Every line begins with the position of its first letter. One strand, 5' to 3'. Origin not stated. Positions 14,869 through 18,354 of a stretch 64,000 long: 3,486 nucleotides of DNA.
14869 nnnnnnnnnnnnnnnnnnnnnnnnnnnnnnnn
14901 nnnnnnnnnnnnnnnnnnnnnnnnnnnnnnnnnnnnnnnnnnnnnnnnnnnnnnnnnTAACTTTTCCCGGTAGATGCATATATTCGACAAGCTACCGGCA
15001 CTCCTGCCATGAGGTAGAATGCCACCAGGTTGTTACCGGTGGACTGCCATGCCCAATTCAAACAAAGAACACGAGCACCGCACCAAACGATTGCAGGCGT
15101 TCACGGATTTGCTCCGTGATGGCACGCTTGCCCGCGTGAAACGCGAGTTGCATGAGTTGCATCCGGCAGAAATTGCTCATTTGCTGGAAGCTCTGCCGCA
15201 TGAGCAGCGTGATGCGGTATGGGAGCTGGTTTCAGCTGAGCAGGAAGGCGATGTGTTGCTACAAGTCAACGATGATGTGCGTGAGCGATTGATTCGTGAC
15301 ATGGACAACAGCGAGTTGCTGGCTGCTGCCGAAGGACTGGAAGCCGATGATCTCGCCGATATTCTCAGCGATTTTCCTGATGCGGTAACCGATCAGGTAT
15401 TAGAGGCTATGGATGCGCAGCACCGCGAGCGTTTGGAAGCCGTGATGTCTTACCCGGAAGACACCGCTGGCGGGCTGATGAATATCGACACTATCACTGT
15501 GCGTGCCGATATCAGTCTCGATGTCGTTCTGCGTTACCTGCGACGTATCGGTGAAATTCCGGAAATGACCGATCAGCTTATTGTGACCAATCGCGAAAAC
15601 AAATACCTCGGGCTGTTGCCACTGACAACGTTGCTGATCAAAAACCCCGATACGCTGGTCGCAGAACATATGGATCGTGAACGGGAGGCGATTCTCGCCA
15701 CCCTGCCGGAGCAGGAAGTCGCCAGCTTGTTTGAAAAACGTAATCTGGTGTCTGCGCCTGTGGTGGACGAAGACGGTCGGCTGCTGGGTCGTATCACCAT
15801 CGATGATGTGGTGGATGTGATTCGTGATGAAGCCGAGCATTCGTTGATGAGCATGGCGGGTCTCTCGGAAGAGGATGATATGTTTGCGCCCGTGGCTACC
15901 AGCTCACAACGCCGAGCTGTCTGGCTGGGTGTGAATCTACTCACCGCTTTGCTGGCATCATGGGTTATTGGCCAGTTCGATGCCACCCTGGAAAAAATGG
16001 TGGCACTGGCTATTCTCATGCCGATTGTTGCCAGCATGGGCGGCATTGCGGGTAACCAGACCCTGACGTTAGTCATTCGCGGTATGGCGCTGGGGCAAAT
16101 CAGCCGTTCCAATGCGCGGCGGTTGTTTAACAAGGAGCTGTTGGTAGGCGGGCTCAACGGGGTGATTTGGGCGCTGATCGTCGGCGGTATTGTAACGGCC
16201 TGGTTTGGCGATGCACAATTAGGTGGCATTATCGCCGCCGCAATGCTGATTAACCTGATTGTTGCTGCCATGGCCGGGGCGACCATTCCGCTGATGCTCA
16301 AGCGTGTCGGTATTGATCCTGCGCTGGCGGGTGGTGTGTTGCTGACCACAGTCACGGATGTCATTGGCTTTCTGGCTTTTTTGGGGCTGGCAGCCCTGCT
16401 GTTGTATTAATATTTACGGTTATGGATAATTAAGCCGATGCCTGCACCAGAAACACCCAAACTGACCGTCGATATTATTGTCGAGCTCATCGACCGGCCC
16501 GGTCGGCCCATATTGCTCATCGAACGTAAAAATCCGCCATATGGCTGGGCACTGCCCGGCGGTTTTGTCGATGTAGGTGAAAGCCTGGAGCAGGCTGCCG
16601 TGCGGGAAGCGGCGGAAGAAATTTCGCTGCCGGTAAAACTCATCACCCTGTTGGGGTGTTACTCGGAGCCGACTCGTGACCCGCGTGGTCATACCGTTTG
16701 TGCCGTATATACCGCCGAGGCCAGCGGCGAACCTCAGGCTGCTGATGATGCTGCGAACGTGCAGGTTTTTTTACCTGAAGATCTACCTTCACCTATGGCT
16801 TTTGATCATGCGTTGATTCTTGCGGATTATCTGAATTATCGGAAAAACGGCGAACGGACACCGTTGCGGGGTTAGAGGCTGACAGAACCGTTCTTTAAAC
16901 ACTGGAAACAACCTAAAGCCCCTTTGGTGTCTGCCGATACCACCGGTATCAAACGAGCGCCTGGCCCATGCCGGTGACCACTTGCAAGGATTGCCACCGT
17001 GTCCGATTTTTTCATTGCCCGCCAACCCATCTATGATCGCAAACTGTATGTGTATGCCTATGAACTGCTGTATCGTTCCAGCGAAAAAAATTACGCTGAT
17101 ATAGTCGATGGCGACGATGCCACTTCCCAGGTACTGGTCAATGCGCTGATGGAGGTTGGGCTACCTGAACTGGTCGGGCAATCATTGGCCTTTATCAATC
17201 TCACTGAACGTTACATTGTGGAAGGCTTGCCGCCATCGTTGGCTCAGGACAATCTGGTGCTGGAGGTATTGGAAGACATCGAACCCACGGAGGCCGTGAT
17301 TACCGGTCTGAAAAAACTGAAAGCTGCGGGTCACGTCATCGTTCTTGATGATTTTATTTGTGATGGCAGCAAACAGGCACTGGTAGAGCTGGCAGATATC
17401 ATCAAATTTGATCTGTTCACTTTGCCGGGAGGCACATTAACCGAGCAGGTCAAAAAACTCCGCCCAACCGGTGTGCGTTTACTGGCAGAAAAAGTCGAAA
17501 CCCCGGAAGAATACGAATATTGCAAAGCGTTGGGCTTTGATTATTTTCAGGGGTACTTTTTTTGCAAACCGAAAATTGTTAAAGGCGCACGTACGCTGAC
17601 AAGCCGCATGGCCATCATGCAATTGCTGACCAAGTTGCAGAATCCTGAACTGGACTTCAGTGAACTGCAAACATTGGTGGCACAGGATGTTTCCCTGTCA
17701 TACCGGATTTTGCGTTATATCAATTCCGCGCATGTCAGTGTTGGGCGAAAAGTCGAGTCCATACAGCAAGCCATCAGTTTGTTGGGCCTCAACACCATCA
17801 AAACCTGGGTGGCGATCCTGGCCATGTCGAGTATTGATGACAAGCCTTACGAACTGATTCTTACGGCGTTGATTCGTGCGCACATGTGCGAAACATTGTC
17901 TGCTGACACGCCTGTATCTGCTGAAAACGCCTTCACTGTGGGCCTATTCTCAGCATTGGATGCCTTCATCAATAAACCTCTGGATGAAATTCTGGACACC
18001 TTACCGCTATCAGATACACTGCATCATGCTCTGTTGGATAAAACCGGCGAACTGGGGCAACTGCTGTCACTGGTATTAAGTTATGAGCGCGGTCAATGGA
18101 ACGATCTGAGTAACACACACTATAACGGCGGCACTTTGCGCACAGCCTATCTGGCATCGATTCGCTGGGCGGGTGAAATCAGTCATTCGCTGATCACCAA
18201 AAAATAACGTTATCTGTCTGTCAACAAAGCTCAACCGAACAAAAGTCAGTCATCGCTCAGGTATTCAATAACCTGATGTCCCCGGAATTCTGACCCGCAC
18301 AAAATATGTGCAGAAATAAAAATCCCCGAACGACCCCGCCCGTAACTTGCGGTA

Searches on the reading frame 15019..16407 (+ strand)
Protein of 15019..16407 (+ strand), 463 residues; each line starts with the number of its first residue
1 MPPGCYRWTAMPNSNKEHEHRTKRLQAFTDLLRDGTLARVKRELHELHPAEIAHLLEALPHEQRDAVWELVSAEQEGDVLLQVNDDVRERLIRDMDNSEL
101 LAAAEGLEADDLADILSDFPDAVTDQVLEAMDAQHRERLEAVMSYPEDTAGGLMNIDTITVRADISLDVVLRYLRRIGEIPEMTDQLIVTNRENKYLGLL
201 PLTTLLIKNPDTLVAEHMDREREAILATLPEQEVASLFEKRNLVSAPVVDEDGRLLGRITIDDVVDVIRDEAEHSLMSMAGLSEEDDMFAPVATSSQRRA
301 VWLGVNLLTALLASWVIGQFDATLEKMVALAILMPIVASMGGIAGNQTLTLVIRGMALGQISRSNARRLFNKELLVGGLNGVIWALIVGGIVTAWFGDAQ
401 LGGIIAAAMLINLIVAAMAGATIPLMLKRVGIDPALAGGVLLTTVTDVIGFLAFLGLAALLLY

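Call 90: search_protein_families(library=pfam, proteins=[window:15019-16407:+], max_evalue=0.00001)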
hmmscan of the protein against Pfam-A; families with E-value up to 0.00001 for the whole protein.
window:15019-16407:+ (463 aa): 3 families
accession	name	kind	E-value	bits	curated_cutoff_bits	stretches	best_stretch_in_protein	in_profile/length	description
PF01769.21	MgtE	-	7.3e-34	117.2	27.6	1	334-457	1-125/125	Divalent cation transporter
PF03448.22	MgtE_N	-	2.6e-26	92.5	25.9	1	47-148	1-102/102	MgtE intracellular N domain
PF00571.33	CBS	-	1.2e-11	45.1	24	1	218-269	5-56/57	CBS domain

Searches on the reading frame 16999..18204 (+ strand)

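Call 90: search_protein_families(library=pfam, proteins=[window:16999-18204:+], max_evalue=0.00001)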
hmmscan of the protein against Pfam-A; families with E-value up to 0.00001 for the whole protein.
window:16999-18204:+ (402 aa): 2 families
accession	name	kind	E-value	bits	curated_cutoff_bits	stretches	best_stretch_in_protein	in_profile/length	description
PF08668.18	HDOD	-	2.7e-18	66.6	22.9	1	206-320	8-130/196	HDOD domain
PF00563.25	EAL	-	1.1e-12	48.3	31.3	1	82-191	114-236/236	EAL domain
